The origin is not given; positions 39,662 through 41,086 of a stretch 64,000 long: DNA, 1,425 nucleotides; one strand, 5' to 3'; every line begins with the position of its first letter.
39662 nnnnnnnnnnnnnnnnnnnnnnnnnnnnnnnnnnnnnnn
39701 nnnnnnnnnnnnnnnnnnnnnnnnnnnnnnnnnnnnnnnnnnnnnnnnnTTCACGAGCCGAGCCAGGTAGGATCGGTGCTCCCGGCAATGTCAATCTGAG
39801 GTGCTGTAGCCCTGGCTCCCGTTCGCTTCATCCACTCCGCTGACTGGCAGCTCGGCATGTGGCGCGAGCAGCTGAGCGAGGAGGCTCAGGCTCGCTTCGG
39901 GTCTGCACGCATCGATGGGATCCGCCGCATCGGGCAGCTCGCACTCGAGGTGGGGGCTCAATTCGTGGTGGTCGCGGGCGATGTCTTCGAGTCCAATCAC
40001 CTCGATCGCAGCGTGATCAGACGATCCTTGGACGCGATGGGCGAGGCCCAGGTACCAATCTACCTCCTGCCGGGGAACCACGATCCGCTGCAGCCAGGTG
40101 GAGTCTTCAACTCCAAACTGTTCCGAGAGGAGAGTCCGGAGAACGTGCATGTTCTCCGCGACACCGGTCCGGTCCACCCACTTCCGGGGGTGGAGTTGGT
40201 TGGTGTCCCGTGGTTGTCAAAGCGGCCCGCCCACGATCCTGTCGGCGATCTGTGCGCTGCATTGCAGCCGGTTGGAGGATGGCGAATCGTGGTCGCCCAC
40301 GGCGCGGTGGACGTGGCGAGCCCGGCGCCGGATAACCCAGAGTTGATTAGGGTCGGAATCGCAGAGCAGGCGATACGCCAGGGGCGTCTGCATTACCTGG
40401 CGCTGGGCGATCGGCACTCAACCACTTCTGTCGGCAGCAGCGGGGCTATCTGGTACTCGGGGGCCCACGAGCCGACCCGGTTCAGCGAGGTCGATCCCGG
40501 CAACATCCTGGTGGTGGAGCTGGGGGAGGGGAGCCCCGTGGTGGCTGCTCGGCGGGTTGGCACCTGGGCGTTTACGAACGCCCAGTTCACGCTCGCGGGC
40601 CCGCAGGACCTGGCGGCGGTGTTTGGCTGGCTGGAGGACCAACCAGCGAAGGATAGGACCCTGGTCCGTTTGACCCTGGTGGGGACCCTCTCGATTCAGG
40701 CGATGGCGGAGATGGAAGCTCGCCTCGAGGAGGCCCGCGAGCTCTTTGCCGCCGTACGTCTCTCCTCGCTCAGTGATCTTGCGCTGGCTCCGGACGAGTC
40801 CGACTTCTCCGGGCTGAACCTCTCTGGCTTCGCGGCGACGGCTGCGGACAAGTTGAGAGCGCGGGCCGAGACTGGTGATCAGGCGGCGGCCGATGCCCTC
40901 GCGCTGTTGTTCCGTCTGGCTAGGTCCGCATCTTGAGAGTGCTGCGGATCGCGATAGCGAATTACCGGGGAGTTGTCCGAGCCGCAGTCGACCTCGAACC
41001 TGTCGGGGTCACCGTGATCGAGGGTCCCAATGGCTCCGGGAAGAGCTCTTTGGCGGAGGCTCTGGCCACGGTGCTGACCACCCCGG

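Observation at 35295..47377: Split and expanded SOS mutasome locus: imuA-imuB-orf80 | ftsH | sbcD/sbcC-like | dnaE2, all co-directional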

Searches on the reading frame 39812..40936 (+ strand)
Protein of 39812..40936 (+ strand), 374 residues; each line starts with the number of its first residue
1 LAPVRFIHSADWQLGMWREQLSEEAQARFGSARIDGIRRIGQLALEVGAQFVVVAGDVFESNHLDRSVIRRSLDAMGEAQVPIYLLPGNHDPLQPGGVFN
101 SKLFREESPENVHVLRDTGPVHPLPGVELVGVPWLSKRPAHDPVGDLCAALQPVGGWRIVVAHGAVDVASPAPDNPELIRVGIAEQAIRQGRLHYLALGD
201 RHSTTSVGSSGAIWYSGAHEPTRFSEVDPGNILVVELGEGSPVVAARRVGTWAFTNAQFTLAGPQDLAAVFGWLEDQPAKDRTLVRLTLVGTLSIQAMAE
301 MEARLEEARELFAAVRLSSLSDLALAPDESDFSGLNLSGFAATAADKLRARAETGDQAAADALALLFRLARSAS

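Call 3: search_protein_families(library=pfam, proteins=[window:39857-40936:+])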
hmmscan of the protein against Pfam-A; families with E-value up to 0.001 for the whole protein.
window:39857-40936:+ (359 aa): 1 family
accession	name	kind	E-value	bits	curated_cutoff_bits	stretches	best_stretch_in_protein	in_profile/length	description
PF00149.33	Metallophos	-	5.1e-07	30.7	21.5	1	29-150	26-116/191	Calcineurin-like phosphoesterase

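Call 4: search_protein_families(library=ncbifam, proteins=[window:39857-40936:+])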
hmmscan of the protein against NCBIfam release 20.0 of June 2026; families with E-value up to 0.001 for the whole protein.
window:39857-40936:+ (359 aa): 1 family
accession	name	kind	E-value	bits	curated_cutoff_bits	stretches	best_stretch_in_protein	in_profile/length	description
TIGR00619.1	sbcd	subfamily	8.2e-08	32.3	77.65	1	28-91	34-100/252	exonuclease subunit SbcD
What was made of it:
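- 39812..40936 (+): SbcD/Mre11-like metallophosphoesterase (374 aa from a CTG start). PF00149 and a weak TIGR00619 sbcd hit (calls 3, 4).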

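Call 36: search_protein_families(library=padloc, proteins=[window:39812-40936:+], max_evalue=0.001)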
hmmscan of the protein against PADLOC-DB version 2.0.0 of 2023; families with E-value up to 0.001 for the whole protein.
window:39812-40936:+ (374 aa): 0 families

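Call 37: search_solved_structures(query=window:39812-40936:+, max_evalue=0.01)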
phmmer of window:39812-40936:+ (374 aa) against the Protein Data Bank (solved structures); distinct sequences matched with E-value up to 0.01: 4.
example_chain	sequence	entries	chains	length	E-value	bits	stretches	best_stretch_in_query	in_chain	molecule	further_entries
1ii7_A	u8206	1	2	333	0.00029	23.6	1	5-97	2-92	Mre11 nuclease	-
3dsc_A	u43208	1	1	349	0.00033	23.4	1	5-97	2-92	DNA double-strand break repair protein mre11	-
4hd0_A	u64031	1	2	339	0.00048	22.9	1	4-97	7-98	DNA double-strand break repair protein Mre11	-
3dsd_A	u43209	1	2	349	0.0059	19.3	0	5-97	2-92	DNA double-strand break repair protein mre11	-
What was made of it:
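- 39812..40936 (+): PDB Mre11 E=3e-4 (call 37).
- On SbcCD / Mre11-Rad50: PDB Mre11 E=3e-4 over the first 97 residues (call 37).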

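Call 39: find_related_loci(query=A4, collection=metagenome_contigs, flank=10000)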
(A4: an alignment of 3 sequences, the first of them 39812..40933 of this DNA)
Query A4 (374 aa) in metagenome_contigs; peptide patterns used: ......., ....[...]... (x = any residue, [..] = any of these).
296 stretches matched a pattern; 1 encode a relative of the query (tblastn E <= 1e-3); 1 distinct loci.
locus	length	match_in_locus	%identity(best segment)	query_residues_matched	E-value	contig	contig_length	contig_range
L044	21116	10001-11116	68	1-371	1e-165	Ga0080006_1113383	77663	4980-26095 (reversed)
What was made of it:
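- Tried and rejected: It returned only one locus (call 39).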

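Call 41: find_homologous_proteins(query=A4, max_evalue=0.001)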
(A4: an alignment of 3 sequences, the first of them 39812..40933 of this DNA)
Query A4 (3 sequences) (374 aa, profile of the alignment): 6262 proteins with E <= 0.001 among 8000 candidates; the best 120 are listed.
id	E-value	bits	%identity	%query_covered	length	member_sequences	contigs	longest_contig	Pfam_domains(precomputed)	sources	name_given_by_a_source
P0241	5.3e-230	781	82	98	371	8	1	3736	PF00149.34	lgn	-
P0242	3.4e-226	769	100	98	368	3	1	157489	PF00149.34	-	-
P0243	2.8e-220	749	65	99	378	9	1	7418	PF00149.34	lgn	-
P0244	3.6e-199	680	68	95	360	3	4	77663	PF00149.34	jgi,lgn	-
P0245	2.6e-175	601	64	100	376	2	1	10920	PF00149.34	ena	-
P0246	4.2e-158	545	60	100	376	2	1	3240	-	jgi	jgi:DNA repair exonuclease SbcCD nuclease subunit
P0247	4.1e-137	476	56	98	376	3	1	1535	PF00149.34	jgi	jgi:DNA repair exonuclease SbcCD nuclease subunit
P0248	5.5e-135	469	55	98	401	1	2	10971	PF00149.34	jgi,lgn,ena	jgi:DNA repair exonuclease SbcCD nuclease subunit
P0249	2.0e-129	450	54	99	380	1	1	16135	PF00149.34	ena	-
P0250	9.2e-129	448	53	98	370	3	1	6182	PF00149.34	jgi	jgi:DNA repair exonuclease SbcCD nuclease subunit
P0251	1.1e-128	448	54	98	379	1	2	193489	PF00149.34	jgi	jgi:DNA repair exonuclease SbcCD nuclease subunit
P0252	3.7e-128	446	53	99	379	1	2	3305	PF00149.34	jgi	jgi:DNA repair exonuclease SbcCD nuclease subunit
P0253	4.1e-128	446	53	98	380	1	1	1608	PF00149.34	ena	-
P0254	6.3e-128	445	53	99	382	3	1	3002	PF00149.34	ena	-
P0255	1.1e-127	445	52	99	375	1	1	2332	PF00149.34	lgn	-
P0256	2.6e-127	443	52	99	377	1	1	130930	PF00149.34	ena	-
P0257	3.6e-127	443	54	98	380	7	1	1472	PF00149.34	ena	-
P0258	6.2e-127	442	55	99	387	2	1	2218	PF00149.34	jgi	jgi:DNA repair exonuclease SbcCD nuclease subunit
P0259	6.3e-127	442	53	99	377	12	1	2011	PF00149.34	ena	-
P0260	7.8e-127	442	50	98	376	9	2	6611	PF00149.34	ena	-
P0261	8.9e-127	442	52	99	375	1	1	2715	PF00149.34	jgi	jgi:DNA repair exonuclease SbcCD nuclease subunit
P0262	1.7e-126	441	53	98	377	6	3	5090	PF00149.34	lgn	-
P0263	1.7e-126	441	53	98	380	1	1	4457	PF00149.34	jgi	jgi:DNA repair exonuclease SbcCD nuclease subunit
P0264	3.8e-126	439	52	99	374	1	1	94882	PF00149.34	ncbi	-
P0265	1.7e-125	437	55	99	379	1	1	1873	PF00149.34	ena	-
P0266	2.1e-125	437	52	99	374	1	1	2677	PF00149.34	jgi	jgi:DNA repair exonuclease SbcCD nuclease subunit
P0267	2.1e-125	437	53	98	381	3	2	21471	PF00149.34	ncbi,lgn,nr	ncbi:MAG: DNA repair exonuclease [Euzebyales bacterium]|nr:DNA repair exonuclease [Euzebyales bacter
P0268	4.7e-125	436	53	99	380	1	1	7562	PF00149.34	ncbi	-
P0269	5.9e-125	436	52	99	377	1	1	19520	PF00149.34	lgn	-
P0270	6.8e-125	435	52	98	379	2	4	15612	PF00149.34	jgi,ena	jgi:DNA repair exonuclease SbcCD nuclease subunit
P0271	7.4e-125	435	51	99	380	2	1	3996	PF00149.34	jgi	jgi:DNA repair exonuclease SbcCD nuclease subunit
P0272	8.7e-125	435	55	98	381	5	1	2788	PF00149.34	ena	-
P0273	1.0e-124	435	54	98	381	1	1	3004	PF00149.34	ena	-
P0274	1.5e-124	434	52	98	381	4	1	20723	PF00149.34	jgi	jgi:DNA repair exonuclease SbcCD nuclease subunit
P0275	1.9e-124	434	54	90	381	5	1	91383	PF00149.34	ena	-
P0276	2.4e-124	434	53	99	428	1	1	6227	PF00149.34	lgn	-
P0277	2.5e-124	433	54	98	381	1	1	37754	PF00149.34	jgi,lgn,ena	-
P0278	2.9e-124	433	53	99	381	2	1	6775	PF00149.34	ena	-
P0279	3.5e-124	433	55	93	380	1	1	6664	PF00149.34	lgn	-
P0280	4.0e-124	433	53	99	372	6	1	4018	PF00149.34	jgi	jgi:DNA repair exonuclease SbcCD nuclease subunit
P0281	5.5e-124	432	51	98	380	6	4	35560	PF00149.34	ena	-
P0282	5.6e-124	432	53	98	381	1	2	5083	PF00149.34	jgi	jgi:DNA repair exonuclease SbcCD nuclease subunit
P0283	1.1e-123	431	50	98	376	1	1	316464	PF00149.34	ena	-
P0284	1.2e-123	431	56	99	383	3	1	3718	PF00149.34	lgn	-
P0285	1.6e-123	431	50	98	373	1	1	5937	PF00149.34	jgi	jgi:DNA repair exonuclease SbcCD nuclease subunit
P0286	1.8e-123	431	53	99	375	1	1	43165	PF00149.34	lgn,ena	-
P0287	2.9e-123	430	52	99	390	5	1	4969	PF00149.34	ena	-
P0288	3.1e-123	430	51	98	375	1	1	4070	PF00149.34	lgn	-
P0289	3.2e-123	430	50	99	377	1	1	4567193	PF00149.34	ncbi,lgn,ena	-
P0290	5.2e-123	429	49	98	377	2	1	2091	PF00149.34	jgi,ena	-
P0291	5.3e-123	429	51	93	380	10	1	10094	PF00149.34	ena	-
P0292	7.2e-123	429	49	99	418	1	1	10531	PF00149.34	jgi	jgi:DNA repair exonuclease SbcCD nuclease subunit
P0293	9.1e-123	428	51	99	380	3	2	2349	PF00149.34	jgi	jgi:DNA repair exonuclease SbcCD nuclease subunit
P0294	1.1e-122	428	54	93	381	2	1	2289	PF00149.34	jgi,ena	-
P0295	1.1e-122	428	51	98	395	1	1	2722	PF00149.34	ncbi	ncbi:MAG: exonuclease SbcCD subunit D [Chloroflexota bacterium]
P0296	1.5e-122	428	53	99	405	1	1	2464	PF00149.34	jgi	jgi:DNA repair exonuclease SbcCD nuclease subunit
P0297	1.5e-122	428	52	99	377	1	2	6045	PF00149.34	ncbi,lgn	-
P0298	1.6e-122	428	53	100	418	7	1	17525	PF00149.34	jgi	jgi:DNA repair exonuclease SbcCD nuclease subunit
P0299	1.7e-122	427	50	93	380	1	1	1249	PF00149.34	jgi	jgi:DNA repair exonuclease SbcCD nuclease subunit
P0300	1.9e-122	427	51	98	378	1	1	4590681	PF00149.34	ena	-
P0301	2.0e-122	427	51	99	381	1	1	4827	PF00149.34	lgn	-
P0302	2.1e-122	427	54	93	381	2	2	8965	PF00149.34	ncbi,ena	-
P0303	2.1e-122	427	51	100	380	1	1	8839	PF00149.34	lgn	-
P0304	2.2e-122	427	54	99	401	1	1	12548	PF00149.34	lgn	-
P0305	2.3e-122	427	53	98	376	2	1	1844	PF00149.34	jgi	jgi:DNA repair exonuclease SbcCD nuclease subunit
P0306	2.3e-122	427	51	99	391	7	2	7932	PF00149.34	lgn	-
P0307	2.5e-122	427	54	98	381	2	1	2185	PF00149.34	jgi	jgi:DNA repair exonuclease SbcCD nuclease subunit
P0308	2.6e-122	427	54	99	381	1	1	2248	PF00149.34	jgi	jgi:DNA repair exonuclease SbcCD nuclease subunit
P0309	2.7e-122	427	51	99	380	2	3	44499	PF00149.34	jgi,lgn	jgi:DNA repair exonuclease SbcCD nuclease subunit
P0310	2.7e-122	427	54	99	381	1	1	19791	PF00149.34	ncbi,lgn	-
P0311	2.7e-122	427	54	93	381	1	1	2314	PF00149.34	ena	-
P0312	3.1e-122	427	54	99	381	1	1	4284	PF00149.34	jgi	jgi:DNA repair exonuclease SbcCD nuclease subunit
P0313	3.2e-122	427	49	98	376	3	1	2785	PF00149.34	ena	-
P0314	3.8e-122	426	51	99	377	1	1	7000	PF00149.34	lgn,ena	-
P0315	4.8e-122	426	54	99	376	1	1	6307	PF00149.34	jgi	jgi:DNA repair exonuclease SbcCD nuclease subunit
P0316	5.0e-122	426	53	93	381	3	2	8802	PF00149.34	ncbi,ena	-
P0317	7.5e-122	425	50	99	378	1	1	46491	PF00149.34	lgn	-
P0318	8.2e-122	425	53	98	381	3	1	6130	PF00149.34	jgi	jgi:DNA repair exonuclease SbcCD nuclease subunit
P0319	8.8e-122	425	53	99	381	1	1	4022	PF00149.34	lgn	-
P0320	9.0e-122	425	53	98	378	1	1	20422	PF00149.34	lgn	-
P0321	9.7e-122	425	52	99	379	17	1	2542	PF00149.34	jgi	jgi:DNA repair exonuclease SbcCD nuclease subunit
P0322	1.1e-121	425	51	98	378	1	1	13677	PF00149.34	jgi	jgi:DNA repair exonuclease SbcCD nuclease subunit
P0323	1.2e-121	425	51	98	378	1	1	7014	PF00149.34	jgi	jgi:DNA repair exonuclease SbcCD nuclease subunit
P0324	1.2e-121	425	55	99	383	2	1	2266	PF00149.34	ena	-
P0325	1.2e-121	425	51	99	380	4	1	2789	PF00149.34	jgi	-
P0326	1.2e-121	425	54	99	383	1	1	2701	PF00149.34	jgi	jgi:DNA repair exonuclease SbcCD nuclease subunit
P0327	1.2e-121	425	54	98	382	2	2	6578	PF00149.34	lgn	-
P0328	1.3e-121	425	52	96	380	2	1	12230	PF00149.34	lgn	-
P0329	1.4e-121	424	50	99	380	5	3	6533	PF00149.34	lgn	-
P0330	1.5e-121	424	52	94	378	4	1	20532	PF00149.34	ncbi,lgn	-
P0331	1.9e-121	424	50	94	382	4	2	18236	PF00149.34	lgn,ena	-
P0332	1.9e-121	424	53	99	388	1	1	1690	PF00149.34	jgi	jgi:DNA repair exonuclease SbcCD nuclease subunit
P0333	2.3e-121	424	53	99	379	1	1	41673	PF00149.34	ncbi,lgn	-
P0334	2.3e-121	424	51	98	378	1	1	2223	PF00149.34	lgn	-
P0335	2.3e-121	424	50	99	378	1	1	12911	PF00149.34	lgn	-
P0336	2.7e-121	423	52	99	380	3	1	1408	PF00149.34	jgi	-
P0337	2.8e-121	423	52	98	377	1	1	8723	PF00149.34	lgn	-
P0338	2.9e-121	423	52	99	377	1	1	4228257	PF00149.34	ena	-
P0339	3.0e-121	423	51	99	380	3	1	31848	PF00149.34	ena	-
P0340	3.4e-121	423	53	90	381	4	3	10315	PF00149.34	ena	-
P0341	3.9e-121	423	52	98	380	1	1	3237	PF00149.34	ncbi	-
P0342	3.9e-121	423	50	98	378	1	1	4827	PF00149.34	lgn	-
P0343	5.4e-121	423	52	93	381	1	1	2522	PF00149.34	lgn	-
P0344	5.5e-121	422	50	99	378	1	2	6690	PF00149.34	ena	-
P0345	5.5e-121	422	52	99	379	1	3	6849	PF00149.34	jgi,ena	-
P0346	5.8e-121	422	50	98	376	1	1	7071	PF00149.34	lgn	-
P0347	6.0e-121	422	50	99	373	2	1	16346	PF00149.34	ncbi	-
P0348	6.1e-121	422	52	98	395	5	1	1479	PF00149.34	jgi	jgi:DNA repair exonuclease SbcCD nuclease subunit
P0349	6.5e-121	422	53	99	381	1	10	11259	PF00149.34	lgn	-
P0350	6.6e-121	422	51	99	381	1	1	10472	PF00149.34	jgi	jgi:DNA repair exonuclease SbcCD nuclease subunit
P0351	7.0e-121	422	54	95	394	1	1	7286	PF00149.34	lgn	-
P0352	7.1e-121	422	52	91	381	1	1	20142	PF00149.34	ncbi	-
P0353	7.4e-121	422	53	93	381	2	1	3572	PF00149.34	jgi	jgi:DNA repair exonuclease SbcCD nuclease subunit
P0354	8.4e-121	422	53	98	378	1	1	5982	PF00149.34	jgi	jgi:DNA repair exonuclease SbcCD nuclease subunit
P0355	8.5e-121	422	50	100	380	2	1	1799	PF00149.34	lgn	-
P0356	9.6e-121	422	52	99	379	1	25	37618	PF00149.34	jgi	jgi:DNA repair exonuclease SbcCD nuclease subunit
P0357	1.1e-120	421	51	99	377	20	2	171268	PF00149.34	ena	-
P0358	1.3e-120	421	50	98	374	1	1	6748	PF00149.34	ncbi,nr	ncbi:MAG: metallophosphoesterase [Actinomycetota bacterium]|nr:metallophosphoesterase [Actinomycetot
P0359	1.6e-120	421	52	99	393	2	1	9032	PF00149.34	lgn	-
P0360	1.8e-120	421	49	99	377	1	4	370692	PF00149.34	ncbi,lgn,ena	-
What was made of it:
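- The family is widespread in other phyla (call 41).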

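Call 59: search_protein_families(library=pfam, proteins=[L044:13936-14658:-, L044:14689-18444:-, L044:18441-18953:-], max_evalue=0.001)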
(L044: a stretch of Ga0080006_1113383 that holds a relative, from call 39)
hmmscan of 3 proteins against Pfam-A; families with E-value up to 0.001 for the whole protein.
L044:13936-14658:- (240 aa): 1 family
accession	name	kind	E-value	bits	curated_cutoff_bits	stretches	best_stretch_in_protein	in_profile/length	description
PF04250.19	DUF429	-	3.6e-42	145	23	1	17-226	1-212/214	Protein of unknown function (DUF429)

L044:14689-18444:- (1251 aa): 18 families
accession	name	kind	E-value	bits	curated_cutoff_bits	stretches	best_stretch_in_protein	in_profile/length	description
PF00664.28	ABC_membrane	-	6e-75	252.9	28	2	30-296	3-273/274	ABC transporter transmembrane region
PF00005.33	ABC_tran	-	1.5e-66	223.6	25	2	1021-1170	1-137/137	ABC transporter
PF02463.25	SMC_N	-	5.6e-11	42.7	40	0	964-1212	118-211/220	RecF/RecN/SMC N terminal domain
PF13191.12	AAA_16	-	7.5e-09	36.7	32.6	0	365-512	18-147/167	AAA ATPase domain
PF06414.18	Zeta_toxin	-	2.5e-08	34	22.3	0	1034-1072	19-57/199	Zeta toxin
PF13401.12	AAA_22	-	2e-07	31.8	27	0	1032-1169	6-94/130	AAA domain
PF13555.12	AAA_29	-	6.8e-07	29.4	27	0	1023-1047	14-38/61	P-loop containing region of AAA domain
PF01935.23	DUF87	-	1.9e-06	28.6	23.2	0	1033-1065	25-59/220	Helicase HerA, central domain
PF13671.12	AAA_33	-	3.1e-05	24.7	27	0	373-517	3-118/143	AAA domain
PF13481.12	AAA_25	-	4.8e-05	23.5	27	0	1027-1053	29-55/195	AAA domain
PF20720.3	nSTAND3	-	4.8e-05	23.5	27.2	0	1032-1055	18-41/155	Novel STAND NTPase 3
PF03193.22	RsgA_GTPase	-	6.8e-05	23.2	30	0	1031-1052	106-127/174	RsgA GTPase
PF13304.12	AAA_21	-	0.00013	22.6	27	0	1140-1196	236-295/304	AAA domain, putative AbiEii toxin, Type IV TA system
PF01583.26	APS_kinase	-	0.00018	22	21.1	0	369-421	2-51/152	Adenylylsulphate kinase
PF00004.35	AAA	-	0.00045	21.1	21.2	0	1036-1070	3-35/131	ATPase family associated with various cellular activities (AAA)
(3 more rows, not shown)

L044:18441-18953:- (170 aa): 6 families
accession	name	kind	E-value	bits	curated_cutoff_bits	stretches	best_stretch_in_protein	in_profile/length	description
PF12802.13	MarR_2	-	3.6e-12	46.7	27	1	45-102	2-61/61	MarR family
PF01047.28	MarR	-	1.2e-09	38.4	24.6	1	48-102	3-58/59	MarR family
PF13463.12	HTH_27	-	5.3e-07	30.2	22.2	1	53-111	8-68/68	Winged helix DNA-binding domain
PF25213.1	HVO_A0261_N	-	0.00012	22.3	35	1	50-123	13-79/86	HVO_A0261 N-terminal domain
PF09339.16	HTH_IclR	-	0.00025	21.2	22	1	58-93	13-50/52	IclR helix-turn-helix domain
PF13601.12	HTH_34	-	0.00061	20.3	27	1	54-122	6-76/80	Winged helix DNA-binding domain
